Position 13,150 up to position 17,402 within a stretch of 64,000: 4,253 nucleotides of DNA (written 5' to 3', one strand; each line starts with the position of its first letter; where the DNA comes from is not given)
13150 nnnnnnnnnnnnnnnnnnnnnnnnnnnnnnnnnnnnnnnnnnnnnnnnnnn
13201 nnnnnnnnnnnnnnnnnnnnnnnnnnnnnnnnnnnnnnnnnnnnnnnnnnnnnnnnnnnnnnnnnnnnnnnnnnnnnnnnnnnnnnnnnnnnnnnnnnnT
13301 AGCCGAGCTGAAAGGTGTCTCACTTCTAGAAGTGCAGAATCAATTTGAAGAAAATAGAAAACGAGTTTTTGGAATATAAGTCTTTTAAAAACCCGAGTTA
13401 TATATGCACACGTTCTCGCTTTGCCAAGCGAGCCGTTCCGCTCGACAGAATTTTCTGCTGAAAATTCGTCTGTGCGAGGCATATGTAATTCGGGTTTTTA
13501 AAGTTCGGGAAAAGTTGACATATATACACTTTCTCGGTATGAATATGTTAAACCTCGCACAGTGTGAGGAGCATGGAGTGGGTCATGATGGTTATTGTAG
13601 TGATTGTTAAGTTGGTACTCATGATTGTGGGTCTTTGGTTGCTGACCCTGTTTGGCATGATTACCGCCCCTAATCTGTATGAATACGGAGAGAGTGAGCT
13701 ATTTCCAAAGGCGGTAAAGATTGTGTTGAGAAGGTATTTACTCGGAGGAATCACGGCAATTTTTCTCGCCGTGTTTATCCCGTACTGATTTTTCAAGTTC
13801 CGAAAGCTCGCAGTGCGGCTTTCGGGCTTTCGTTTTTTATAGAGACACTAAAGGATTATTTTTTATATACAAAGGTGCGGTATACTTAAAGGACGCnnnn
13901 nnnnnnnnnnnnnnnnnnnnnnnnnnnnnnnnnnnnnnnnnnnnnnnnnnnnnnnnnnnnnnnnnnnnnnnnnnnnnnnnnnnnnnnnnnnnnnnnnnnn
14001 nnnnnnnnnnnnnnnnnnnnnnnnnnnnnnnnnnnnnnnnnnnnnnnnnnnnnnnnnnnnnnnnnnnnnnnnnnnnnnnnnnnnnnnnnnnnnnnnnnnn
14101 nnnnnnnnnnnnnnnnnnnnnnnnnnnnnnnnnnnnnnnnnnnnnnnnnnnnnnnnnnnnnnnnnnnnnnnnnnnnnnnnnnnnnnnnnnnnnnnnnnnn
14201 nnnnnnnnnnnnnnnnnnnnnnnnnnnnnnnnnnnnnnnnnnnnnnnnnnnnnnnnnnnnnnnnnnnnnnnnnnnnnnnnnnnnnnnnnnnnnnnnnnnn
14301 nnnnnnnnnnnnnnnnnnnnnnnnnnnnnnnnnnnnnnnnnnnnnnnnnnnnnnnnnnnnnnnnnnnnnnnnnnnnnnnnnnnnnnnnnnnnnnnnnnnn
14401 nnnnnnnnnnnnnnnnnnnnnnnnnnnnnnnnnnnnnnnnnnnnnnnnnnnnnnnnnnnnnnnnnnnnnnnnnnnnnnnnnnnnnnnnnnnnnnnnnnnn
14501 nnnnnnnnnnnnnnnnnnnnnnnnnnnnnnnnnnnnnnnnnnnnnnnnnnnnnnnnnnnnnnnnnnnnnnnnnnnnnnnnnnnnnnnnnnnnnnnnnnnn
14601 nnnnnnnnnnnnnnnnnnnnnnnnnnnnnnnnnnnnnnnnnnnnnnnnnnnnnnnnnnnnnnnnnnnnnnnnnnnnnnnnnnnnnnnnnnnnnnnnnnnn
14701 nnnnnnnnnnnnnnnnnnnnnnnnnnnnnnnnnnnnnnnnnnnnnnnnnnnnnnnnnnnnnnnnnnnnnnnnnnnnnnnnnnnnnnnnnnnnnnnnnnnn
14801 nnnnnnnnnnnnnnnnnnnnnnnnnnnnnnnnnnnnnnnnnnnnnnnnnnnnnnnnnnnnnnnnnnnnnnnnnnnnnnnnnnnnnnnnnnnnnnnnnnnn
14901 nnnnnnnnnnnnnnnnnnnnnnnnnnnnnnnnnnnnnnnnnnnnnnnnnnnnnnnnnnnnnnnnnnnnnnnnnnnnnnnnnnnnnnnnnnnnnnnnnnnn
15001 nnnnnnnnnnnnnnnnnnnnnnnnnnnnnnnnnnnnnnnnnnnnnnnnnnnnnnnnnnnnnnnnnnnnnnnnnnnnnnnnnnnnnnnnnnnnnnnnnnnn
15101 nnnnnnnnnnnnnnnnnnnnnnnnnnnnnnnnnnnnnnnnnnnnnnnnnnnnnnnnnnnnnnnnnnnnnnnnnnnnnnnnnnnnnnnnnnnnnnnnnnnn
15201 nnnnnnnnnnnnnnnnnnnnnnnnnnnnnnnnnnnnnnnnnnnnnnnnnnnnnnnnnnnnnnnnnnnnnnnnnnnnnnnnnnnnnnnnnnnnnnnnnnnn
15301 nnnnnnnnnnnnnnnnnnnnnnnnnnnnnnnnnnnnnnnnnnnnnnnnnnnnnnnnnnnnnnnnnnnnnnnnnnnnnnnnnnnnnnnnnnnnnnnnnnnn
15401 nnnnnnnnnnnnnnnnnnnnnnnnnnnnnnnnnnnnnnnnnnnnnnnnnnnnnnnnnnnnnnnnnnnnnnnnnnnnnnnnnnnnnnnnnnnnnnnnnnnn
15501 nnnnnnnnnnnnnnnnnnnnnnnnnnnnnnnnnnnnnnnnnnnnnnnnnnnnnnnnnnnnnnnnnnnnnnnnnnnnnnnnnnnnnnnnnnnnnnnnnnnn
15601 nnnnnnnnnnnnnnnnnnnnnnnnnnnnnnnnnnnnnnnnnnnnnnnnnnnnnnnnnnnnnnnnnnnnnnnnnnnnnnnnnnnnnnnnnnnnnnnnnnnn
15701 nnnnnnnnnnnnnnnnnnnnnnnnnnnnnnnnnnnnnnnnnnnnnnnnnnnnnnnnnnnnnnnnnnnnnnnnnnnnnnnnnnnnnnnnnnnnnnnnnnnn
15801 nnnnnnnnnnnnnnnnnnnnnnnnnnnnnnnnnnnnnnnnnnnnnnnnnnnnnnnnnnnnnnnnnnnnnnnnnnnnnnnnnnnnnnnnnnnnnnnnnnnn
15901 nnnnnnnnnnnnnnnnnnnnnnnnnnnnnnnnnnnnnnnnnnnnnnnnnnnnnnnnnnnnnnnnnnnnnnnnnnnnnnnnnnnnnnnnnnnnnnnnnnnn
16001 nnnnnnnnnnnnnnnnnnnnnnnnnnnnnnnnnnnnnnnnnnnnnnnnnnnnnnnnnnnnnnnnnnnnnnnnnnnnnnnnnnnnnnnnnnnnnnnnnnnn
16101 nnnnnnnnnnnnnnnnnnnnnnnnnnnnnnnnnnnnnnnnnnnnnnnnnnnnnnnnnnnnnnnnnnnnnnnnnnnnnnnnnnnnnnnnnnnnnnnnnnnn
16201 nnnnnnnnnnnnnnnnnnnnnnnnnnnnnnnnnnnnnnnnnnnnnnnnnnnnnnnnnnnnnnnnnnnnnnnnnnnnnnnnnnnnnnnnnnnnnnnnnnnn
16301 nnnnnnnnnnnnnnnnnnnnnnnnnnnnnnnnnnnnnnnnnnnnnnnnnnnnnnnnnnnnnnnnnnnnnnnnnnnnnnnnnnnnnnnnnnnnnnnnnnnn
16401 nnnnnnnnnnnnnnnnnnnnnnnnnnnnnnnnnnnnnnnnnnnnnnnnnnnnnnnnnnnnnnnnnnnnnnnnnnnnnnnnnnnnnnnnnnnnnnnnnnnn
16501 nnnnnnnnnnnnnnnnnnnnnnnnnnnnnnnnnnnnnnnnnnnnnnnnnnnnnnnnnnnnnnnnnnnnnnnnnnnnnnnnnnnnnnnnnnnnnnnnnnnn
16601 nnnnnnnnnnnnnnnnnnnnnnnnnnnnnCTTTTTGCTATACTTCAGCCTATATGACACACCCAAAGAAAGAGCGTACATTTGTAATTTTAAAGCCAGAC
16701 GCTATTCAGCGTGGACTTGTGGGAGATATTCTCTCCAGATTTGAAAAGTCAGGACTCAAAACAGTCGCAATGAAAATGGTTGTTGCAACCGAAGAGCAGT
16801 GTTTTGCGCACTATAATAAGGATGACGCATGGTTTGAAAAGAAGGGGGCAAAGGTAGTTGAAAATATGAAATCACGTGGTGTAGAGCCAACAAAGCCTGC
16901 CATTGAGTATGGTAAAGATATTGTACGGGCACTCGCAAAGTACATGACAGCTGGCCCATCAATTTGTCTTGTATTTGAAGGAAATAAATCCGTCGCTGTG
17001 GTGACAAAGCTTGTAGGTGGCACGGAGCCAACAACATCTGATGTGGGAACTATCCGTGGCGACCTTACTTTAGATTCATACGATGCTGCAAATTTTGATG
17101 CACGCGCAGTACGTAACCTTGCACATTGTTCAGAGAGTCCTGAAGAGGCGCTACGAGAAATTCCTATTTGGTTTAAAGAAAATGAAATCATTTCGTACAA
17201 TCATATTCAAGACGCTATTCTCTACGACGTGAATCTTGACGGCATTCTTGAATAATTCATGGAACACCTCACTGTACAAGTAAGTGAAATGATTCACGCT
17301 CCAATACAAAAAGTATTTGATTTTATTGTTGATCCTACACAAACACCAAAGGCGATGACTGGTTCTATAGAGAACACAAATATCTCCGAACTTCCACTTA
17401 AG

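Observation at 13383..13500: Family B: conserved ~79-nt core nested in non-conserved but compensatory closing stems (copy 1)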

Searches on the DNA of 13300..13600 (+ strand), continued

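Call 93: search_with_rna_model(model_id=R1, sources=[L039, L038], filters=off, max_evalue=1, show_alignments=2)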
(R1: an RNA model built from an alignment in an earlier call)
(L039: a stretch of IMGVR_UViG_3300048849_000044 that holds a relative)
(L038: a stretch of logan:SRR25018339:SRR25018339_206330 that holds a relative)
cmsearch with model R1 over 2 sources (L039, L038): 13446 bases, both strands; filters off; matches with E-value up to 1: 2.
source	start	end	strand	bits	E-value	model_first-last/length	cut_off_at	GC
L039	4903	4988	+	14.5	0.14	1-99/99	no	0.48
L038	1804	1886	-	13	0.29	1-99/99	no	0.37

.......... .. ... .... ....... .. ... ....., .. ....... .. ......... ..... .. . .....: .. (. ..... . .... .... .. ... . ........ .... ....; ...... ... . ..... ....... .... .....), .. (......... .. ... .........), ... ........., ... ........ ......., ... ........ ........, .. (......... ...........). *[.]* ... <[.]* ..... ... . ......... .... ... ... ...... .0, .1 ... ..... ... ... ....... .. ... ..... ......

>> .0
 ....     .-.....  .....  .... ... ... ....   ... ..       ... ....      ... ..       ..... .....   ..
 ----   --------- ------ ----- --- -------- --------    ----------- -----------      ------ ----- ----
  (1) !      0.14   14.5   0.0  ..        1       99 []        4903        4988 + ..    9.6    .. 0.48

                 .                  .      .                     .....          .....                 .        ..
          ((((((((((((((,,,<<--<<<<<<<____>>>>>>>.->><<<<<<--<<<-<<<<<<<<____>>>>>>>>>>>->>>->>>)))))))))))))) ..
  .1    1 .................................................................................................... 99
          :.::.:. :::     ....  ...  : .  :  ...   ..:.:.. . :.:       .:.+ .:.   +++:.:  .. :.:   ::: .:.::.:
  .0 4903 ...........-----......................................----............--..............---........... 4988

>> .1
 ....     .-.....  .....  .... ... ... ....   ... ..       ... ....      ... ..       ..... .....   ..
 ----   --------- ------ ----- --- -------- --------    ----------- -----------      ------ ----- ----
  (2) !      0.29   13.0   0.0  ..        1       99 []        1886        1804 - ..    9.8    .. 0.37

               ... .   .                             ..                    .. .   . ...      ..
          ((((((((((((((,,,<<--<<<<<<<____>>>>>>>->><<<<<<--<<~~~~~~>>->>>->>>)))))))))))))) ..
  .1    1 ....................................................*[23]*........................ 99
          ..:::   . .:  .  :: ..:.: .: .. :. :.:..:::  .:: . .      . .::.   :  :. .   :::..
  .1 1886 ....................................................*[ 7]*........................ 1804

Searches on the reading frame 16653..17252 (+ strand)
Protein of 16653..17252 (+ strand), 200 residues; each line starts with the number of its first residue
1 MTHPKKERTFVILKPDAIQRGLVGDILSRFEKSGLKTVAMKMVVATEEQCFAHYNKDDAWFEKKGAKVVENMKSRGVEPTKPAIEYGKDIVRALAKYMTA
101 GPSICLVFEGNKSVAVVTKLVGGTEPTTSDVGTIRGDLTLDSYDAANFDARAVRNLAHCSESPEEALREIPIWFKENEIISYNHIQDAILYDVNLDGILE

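Call 20: search_protein_families(library=ncbifam, proteins=[window:16653-17252:+])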
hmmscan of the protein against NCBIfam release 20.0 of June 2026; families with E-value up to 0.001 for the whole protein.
window:16653-17252:+ (200 aa): 6 families
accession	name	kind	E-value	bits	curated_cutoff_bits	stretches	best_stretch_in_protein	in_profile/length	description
NF011115.0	PRK14543.1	equivalog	2.1e-40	138.3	287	2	84-184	60-160/169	nucleoside-diphosphate kinase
NF001908.0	PRK00668.1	equivalog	5.6e-38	129.9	155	2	61-181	27-140/141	nucleoside-diphosphate kinase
NF011112.0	PRK14540.1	equivalog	1.4e-29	102.7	202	2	86-176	54-134/135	nucleoside-diphosphate kinase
NF011114.0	PRK14542.1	equivalog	3.6e-18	65.6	250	2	7-54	2-49/137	nucleoside-diphosphate kinase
NF011113.0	PRK14541.1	equivalog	6.2e-18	65.2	255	2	7-55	2-50/140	nucleoside-diphosphate kinase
NF011116.0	PRK14545.1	equivalog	7.6e-18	65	217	2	7-55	4-52/139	nucleoside-diphosphate kinase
